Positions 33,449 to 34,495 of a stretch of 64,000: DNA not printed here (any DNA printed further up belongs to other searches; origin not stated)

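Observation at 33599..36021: Translationally coupled operon of two catalytic-His-to-Gln sirtuin paralogues plus a PARG-type hydrolase: candidate reversible ADP-ribosylation system in a new context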

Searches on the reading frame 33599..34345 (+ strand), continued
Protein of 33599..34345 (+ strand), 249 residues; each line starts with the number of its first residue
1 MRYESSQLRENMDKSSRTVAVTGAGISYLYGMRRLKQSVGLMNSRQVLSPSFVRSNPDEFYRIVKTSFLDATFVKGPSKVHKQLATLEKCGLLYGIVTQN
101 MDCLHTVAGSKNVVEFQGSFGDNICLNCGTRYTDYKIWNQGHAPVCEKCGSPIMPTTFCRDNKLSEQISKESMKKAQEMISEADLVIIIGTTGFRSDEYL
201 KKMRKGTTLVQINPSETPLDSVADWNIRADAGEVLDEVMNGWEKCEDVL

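Call 29: fold_search(model_id=the predicted structure, library=pdb)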
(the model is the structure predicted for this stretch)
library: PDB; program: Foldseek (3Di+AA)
matches with E <= 10: 1292; with E <= 0.001: 320
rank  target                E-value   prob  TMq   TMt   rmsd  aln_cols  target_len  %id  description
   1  2h59_A                7.9e-20  1.00  0.69  0.70   4.5       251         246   28  Sir2 H116A-deacetylated p53 peptide-3'-o-acetyl ADP ribose (released 2006-09-05)
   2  2h4j_A                1.2e-19  1.00  0.66  0.69   5.5       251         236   29  Sir2-deacetylated peptide (from enzymatic turnover in crystal) (released 2006-09-05)
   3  3d4b_A                1.6e-19  1.00  0.65  0.69   5.7       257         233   28  Crystal structure of Sir2Tm in complex with Acetyl p53 peptide and DADMe-NAD+ (released 2008-09-30)
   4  1yc5_A                1.7e-19  1.00  0.65  0.69   5.8       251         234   29  Sir2-p53 peptide-nicotinamide (released 2005-04-26)
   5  2h4h_A                1.8e-19  1.00  0.66  0.69   5.7       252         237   30  Sir2 H116Y mutant-p53 peptide-NAD (released 2006-09-05)
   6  2h2f_A                2.5e-19  1.00  0.66  0.70   5.6       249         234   29  The Structural basis for Sirtuin Substrate affinity (released 2006-12-05)
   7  3jr3_A                3.4e-19  1.00  0.67  0.69   5.7       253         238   29  Sir2 bound to acetylated peptide (released 2009-09-29)
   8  3pdh_A                4.6e-19  1.00  0.66  0.69   5.4       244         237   29  Structure of Sir2Tm bound to a propionylated peptide (released 2011-01-19)
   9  2h2i                  5.8e-19  1.00  0.75  0.76   3.9       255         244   29  The Structural basis of Sirtuin Substrate Affinity (released 2006-12-05)
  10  2h4f_A                5.8e-19  1.00  0.65  0.67   5.5       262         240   28  Sir2-p53 peptide-NAD+ (released 2006-09-05)
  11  1ici_A                6.2e-19  1.00  0.73  0.71   4.6       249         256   28  CRYSTAL STRUCTURE OF A SIR2 HOMOLOG-NAD COMPLEX (released 2001-05-02)
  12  3d81_A                6.2e-19  1.00  0.66  0.70   5.7       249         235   29  Sir2-S-alkylamidate complex crystal structure (released 2008-09-30)
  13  2h2g_A                8.3e-19  1.00  0.67  0.70   5.5       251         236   29  The Structural Basis of Sirtuin substrate affinity (released 2006-11-28)
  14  4bv2_A                1.0e-18  1.00  0.64  0.67   5.7       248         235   29  CRYSTAL STRUCTURE OF SIR2 IN COMPLEX WITH THE INHIBITOR EX-527, 2'-O-ACETYL-ADP-RIBOSE AND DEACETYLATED P53-PEPTIDE (released 2013-07-17)
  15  2h2d_A                1.3e-18  1.00  0.66  0.70   5.6       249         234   30  The Structural Basis for Sirtuin Substrate Affinity (released 2006-09-19)
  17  1ici_B                4.0e-18  1.00  0.72  0.74   4.8       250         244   28  CRYSTAL STRUCTURE OF A SIR2 HOMOLOG-NAD COMPLEX (released 2001-05-02)
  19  1m2k                  7.8e-18  1.00  0.71  0.71   4.7       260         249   28  Sir2 homologue F159A mutant-ADP ribose complex (released 2003-04-08)
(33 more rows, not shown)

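Call 32: search_protein_families(library=pfam, proteins=[L068:457-987:+, L042:4325-4813:-, L043:9936-11456:+, L044:5734-6426:+, L044:5244-5717:+, L053:6447-7136:+, L045:2234-3289:+, L043:9216-9926:+], max_evalue=0.001)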
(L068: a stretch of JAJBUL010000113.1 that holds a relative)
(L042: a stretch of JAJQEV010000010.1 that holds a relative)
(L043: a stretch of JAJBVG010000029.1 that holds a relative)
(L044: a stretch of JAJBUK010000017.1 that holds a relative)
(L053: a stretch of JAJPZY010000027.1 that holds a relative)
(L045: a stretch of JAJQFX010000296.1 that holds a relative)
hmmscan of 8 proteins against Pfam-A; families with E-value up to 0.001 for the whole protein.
L068:457-987:+ (176 aa): 1 family
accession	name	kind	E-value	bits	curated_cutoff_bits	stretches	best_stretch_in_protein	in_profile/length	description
PF00881.29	Nitroreductase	-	1.2e-15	58.5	23.5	1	7-156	1-167/167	Nitroreductase family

L042:4325-4813:- (162 aa): 1 family
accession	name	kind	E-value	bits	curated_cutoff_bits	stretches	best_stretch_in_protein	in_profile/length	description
PF02082.26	Rrf2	-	8.3e-28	97.6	30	1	4-136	2-131/132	Iron-dependent Transcriptional regulator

L043:9936-11456:+ (506 aa): 2 families
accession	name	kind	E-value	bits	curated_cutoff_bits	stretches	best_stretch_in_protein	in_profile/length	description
PF00501.34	AMP-binding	-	4.6e-73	246.7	29.9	1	28-365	1-384/384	AMP-binding enzyme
PF13193.12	AMP-binding_C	-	5.2e-12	46.9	24.5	1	418-492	1-76/76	AMP-binding enzyme C-terminal domain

L044:5734-6426:+ (230 aa): 1 family
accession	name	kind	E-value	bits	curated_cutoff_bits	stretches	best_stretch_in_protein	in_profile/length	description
PF00756.26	Esterase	-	5e-09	36.7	22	1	76-210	82-235/251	Putative esterase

L044:5244-5717:+ (157 aa): 4 families
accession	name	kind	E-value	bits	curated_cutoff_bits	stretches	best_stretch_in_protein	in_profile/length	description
PF00583.31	Acetyltransf_1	-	3e-15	57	20.7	1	45-143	23-116/116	Acetyltransferase (GNAT) family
PF13508.13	Acetyltransf_7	-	3.8e-10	40.4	27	1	59-144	5-83/84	Acetyltransferase (GNAT) domain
PF13673.13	Acetyltransf_10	-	3.3e-07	30.8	23.6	1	51-146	26-110/128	Acetyltransferase (GNAT) domain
PF13527.13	Acetyltransf_9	-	0.00017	22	25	1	26-144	19-125/127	Acetyltransferase (GNAT) domain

L053:6447-7136:+ (230 aa): 1 family
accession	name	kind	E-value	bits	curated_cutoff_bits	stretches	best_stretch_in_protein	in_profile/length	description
PF13787.11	HXXEE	-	2.1e-16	61.1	25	1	42-153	4-114/114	Protein of unknown function with HXXEE motif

L045:2234-3289:+ (351 aa): 4 families
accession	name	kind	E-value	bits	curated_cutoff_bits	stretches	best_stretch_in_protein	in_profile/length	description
PF00106.31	adh_short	-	2.1e-30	106.1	26.6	1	60-199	1-140/195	short chain dehydrogenase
PF13561.12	adh_short_C2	-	6.3e-18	65.6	27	1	66-197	1-132/236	Enoyl-(Acyl carrier protein) reductase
PF08659.16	KR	-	9.2e-09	35.9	22.6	1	62-203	3-144/180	KR domain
PF01370.27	Epimerase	-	0.00025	21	20.9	1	62-230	1-149/240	NAD dependent epimerase/dehydratase family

L043:9216-9926:+ (236 aa): 2 families
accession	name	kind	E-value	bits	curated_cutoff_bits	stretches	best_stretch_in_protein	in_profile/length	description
PF02146.23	SIR2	-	5.9e-22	78.9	24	1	36-188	23-174/180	Sir2 family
PF00205.28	TPP_enzyme_M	-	0.00019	21.6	30.4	1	162-225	62-127/137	Thiamine pyrophosphate enzyme, central domain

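Call 42: search_protein_representatives(protein=window:33599-34345:+)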
Query: 249 residues. Proteins with E-value up to 0.001 (for the whole library): 5018; up to 1e-10: 1185; up to 1e-30: 9. The best 150 are listed.
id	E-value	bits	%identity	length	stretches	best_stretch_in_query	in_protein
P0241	9.3e-76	270.6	57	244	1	6-239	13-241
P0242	4.6e-45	170.1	41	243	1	5-238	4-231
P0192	1.6e-39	151.9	42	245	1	8-234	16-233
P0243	3.4e-38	147.6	41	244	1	7-237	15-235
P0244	2.0e-35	138.6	45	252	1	6-177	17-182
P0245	2.7e-34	134.8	42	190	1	5-153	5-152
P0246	4.7e-34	134.0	48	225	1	1-154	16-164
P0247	1.8e-33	132.1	43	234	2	60-234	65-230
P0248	1.9e-31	125.5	38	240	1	16-239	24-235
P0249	6.8e-30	120.4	39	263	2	74-238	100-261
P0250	1.1e-28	116.5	41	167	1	71-235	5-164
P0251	1.3e-28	116.2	65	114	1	1-91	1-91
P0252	1.9e-28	115.6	37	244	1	15-240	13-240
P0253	2.2e-28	115.5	39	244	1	6-238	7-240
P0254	6.1e-28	114.0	47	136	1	73-192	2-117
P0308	1.0e-20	90.4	43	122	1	4-123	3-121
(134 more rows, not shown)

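Call 45: find_encoding_contigs(protein=P0242, flank=6000, max_places=5)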
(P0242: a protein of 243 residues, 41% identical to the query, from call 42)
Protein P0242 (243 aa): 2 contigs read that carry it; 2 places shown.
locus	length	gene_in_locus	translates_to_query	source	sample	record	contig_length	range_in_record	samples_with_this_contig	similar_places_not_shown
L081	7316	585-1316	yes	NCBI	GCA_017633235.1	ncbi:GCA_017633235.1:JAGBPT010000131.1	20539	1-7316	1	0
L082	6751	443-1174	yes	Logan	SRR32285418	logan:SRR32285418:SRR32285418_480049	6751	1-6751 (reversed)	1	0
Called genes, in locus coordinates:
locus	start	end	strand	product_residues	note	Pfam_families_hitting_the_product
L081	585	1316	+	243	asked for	PF02146:SIR2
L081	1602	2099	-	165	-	PF09719:C_GCAxxG_C_C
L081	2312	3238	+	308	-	PF10988:DUF2807, PF13349:DUF4097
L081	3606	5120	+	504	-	PF01547:SBP_bac_1 (weak), PF13416:SBP_bac_8, PF12010:DUF3502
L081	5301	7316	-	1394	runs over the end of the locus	PF01915:Glyco_hydro_3_C, PF14310:Fn3-like, PF00933:Glyco_hydro_3, PF05345:He_PIG (weak)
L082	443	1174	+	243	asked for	PF02146:SIR2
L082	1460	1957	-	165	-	PF09719:C_GCAxxG_C_C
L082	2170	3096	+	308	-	PF10988:DUF2807, PF13349:DUF4097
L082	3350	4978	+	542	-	PF01547:SBP_bac_1 (weak), PF13416:SBP_bac_8, PF12010:DUF3502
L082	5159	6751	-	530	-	?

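Call 46: find_encoding_contigs(protein=P0244, flank=6000, max_places=4)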
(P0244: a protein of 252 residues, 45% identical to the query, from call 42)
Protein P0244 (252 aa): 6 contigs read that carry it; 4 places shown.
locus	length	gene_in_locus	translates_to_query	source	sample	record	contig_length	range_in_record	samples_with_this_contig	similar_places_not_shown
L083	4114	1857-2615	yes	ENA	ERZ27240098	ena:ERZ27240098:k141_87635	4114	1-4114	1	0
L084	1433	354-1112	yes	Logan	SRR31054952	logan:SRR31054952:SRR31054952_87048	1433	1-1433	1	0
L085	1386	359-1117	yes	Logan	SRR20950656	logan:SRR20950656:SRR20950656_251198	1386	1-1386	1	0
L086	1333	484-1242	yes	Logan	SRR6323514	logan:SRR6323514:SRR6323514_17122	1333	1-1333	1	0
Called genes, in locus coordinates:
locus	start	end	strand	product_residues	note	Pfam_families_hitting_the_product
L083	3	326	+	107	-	?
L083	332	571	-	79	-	-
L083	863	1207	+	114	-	PF13463:HTH_27 (faint), PF13601:HTH_34 (weak), PF12802:MarR_2 (weak), PF01047:MarR (weak)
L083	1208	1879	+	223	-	PF14512:TM1586_NiRdase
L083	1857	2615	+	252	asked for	PF02146:SIR2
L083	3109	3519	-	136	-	PF01797:Y1_Tnp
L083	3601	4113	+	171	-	?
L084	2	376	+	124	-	?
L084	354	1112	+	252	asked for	PF02146:SIR2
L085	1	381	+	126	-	?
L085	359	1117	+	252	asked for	PF02146:SIR2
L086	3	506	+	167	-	PF14512:TM1586_NiRdase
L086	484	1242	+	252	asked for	PF02146:SIR2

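Call 47: find_encoding_contigs(protein=P0248, flank=6000, max_places=4)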
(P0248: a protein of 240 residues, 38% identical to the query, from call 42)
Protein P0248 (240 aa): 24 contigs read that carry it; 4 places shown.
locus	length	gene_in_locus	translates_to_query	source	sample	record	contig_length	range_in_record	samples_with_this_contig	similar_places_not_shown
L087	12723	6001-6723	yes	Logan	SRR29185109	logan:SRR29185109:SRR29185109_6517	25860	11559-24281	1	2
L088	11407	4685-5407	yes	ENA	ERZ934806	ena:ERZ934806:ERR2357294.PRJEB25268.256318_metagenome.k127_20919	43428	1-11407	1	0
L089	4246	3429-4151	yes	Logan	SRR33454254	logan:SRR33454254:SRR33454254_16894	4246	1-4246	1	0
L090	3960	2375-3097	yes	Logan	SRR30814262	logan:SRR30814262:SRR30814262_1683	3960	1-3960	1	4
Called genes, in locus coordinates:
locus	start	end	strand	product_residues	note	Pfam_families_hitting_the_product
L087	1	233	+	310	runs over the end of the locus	PF07929:PRiA4_ORF3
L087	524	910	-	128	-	PF11457:DUF3021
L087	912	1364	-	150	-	PF04397:LytTR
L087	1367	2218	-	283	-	PF12698:ABC2_membrane_3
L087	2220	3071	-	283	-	PF00005:ABC_tran, PF13304:AAA_21 (faint)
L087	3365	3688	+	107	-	-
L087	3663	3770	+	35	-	-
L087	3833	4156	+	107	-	PF03070:TENA_THI-4 (weak)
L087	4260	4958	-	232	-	PF01872:RibD_C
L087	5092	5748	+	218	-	PF00440:TetR_N (weak)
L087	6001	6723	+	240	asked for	PF00205:TPP_enzyme_M (faint), PF02146:SIR2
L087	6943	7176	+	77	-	PF00583:Acetyltransf_1, PF08445:FR47 (weak), PF13508:Acetyltransf_7, PF13673:Acetyltransf_10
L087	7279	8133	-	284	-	PF12784:PDDEXK_2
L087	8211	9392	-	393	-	PF00909:Ammonium_transp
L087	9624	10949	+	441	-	PF02737:3HCDH_N (faint), PF03486:HI0933_like (faint), PF07992:Pyr_redox_2, PF13450:NAD_binding_8 (faint), PF13738:Pyr_redox_3, PF00070:Pyr_redox, PF03721:UDPG_MGDP_dh_N (weak)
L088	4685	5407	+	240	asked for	PF00205:TPP_enzyme_M (faint), PF02146:SIR2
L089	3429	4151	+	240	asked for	PF00205:TPP_enzyme_M (faint), PF02146:SIR2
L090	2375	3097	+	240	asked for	PF00205:TPP_enzyme_M (faint), PF02146:SIR2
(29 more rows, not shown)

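Call 69: search_dna_similar(query=window:33599-34345:+, collection=plasmids, mode=protein, max_rows=12, max_evalue=1e-10)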
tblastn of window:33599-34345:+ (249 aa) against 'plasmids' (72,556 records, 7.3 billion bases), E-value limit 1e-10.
Records with a match: 28; places in all: 28; records where one place covers at least 80% of the query: 24.
Best place of each record, by identity: <60% 28.
By first word of the organism name: Bacillus 9; Fusobacterium 2; Listeria 2; Haladaptatus 2; Monoglobus 1; Subdoligranulum 1; Selenomonas 1; Acetoanaerobium 1; Priestia 1; Paenibacillus 1; and 7 more.
By predicted mobility (MOB-suite, as given by PLSDB): non-mobilizable 24; mobilizable 2; conjugative 2.
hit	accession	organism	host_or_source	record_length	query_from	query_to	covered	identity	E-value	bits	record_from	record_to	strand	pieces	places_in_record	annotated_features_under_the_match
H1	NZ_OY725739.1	Monoglobus pectinilyticus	-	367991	1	239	96%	35.0%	1e-32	132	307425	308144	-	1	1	NAD-dependent protein deacylase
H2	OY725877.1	Subdoligranulum variabile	-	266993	7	235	92%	32.6%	7e-26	112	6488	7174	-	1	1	none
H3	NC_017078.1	Selenomonas ruminantium subsp. lactilytica TAM6421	-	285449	7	244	96%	30.2%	4e-23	105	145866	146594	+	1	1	NAD-dependent protein deacylase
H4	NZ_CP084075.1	Fusobacterium vincentii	-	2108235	19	244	91%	30.9%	8e-18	89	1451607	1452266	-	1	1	none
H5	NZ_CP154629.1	Acetoanaerobium noterae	cell culture,Sludge of a digestion ...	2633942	7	247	97%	28.8%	5e-19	93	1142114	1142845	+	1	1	none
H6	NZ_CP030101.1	Listeria monocytogenes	Environment,water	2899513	6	240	94%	29.5%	4e-15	81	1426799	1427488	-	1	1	none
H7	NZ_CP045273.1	Priestia megaterium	pure culture,Paper surface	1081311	7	241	94%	28.7%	4e-15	82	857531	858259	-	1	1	none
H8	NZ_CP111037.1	Haladaptatus caseinilyticus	cell culture,sediment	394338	18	238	89%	30.3%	2e-20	97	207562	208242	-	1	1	NAD-dependent protein deacylase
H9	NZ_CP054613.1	Paenibacillus cellulosilyticus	cell culture,soil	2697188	6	238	94%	28.8%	1e-20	97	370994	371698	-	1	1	none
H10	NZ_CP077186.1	Fusobacterium animalis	Homo sapiens,resected colorectal tumor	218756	46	244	80%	33.3%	1e-16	86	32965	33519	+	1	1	none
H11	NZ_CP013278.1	Bacillus thuringiensis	Vectobac,bacterial clone,Commercial ...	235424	10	240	93%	28.7%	3e-16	85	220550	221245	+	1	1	NAD-dependent protein deacylase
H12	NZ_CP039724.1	Bacillus thuringiensis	whole organism,soil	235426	10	240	93%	28.7%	3e-16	85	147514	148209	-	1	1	NAD-dependent protein deacylase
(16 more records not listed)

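Call 70: search_dna_similar(query=window:33599-34345:+, collection=phages, mode=protein, max_rows=8, max_evalue=1e-10)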
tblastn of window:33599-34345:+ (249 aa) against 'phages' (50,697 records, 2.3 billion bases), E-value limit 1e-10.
Records with a match: 30; places in all: 30; records where one place covers at least 80% of the query: 23.
Best place of each record, by identity: <60% 30.
By first word of the organism name: Bacteriophage 13; Bacillus 9; Listeria 4; Staphylococcus 2; Enterococcus 2.
By host as written in the record: - 14; Listeria monocytogenes 4; Bacillus cereus 3; Staphylococcus aureus 2; Bacillus cereus HER1399 2; Bacillus cereus BGSC 6E1 2; Enterococcus faecalis 1; Bacillus sp. S4 1; and 1 more.
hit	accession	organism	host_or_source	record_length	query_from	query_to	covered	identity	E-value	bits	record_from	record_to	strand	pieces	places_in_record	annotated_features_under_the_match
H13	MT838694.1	Bacteriophage sp.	human fecal samples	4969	7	249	98%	34.8%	1e-28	119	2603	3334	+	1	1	record has no annotation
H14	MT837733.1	Bacteriophage sp.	human fecal samples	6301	14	238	90%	37.5%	2e-34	135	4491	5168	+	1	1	record has no annotation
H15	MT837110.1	Bacteriophage sp.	human fecal samples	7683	7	241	94%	35.5%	4e-32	129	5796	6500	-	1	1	record has no annotation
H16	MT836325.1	Bacteriophage sp.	human fecal samples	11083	1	235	94%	35.2%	1e-24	107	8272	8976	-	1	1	record has no annotation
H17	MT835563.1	Bacteriophage sp.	human fecal samples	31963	6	237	93%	35.7%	2e-29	121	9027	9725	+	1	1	record has no annotation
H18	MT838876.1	Bacteriophage sp.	human fecal samples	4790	7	238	93%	35.6%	2e-31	127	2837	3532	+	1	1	record has no annotation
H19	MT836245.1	Bacteriophage sp.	human fecal samples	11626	5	240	95%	34.3%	4e-28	117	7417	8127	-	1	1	record has no annotation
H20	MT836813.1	Bacteriophage sp.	human fecal samples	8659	1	238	96%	33.5%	7e-28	117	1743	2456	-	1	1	record has no annotation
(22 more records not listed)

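Call 73: find_encoding_contigs(protein=P0250, flank=5000, max_places=4)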
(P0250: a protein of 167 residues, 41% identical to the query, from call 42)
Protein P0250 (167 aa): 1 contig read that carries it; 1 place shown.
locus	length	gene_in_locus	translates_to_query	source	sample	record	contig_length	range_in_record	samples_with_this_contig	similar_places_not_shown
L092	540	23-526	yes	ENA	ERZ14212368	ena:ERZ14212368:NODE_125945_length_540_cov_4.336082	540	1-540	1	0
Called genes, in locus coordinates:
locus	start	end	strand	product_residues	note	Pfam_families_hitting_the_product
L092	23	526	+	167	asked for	PF02146:SIR2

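Call 74: find_encoding_contigs(protein=P0308, flank=5000, max_places=4)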
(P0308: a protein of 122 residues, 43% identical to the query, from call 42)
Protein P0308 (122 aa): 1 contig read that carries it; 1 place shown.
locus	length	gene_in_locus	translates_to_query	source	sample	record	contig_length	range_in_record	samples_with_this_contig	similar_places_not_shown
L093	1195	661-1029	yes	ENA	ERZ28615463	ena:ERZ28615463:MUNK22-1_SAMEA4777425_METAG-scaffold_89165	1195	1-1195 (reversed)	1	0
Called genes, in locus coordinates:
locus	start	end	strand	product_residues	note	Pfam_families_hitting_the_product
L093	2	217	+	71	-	?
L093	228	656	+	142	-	PF13460:NAD_binding_10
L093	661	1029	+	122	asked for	PF02146:SIR2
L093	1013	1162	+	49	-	-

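Call 75: find_encoding_contigs(protein=P0245, flank=5000, max_places=4)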
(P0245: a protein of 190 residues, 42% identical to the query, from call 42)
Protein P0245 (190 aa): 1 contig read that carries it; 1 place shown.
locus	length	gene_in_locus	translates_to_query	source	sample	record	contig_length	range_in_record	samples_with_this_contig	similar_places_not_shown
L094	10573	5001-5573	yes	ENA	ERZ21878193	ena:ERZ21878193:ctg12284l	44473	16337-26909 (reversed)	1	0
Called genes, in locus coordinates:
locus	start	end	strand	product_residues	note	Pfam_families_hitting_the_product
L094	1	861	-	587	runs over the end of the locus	PF00664:ABC_membrane, PF00005:ABC_tran, PF02463:SMC_N (faint)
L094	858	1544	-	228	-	-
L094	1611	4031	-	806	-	PF00005:ABC_tran, PF13304:AAA_21 (faint), PF02687:FtsX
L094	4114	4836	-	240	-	PF12682:Flavodoxin_4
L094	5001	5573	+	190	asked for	PF02146:SIR2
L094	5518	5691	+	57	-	-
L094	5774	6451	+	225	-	PF00072:Response_reg, PF00486:Trans_reg_C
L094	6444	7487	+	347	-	PF00672:HAMP, PF00512:HisKA, PF02518:HATPase_c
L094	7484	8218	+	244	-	PF01757:Acyl_transf_3 (faint), PF07786:HGSNAT_cat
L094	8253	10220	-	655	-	PF00877:NLPC_P60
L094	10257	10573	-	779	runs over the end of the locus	PF12846:AAA_10 (weak), PF01935:DUF87 (weak), PF19044:P-loop_TraG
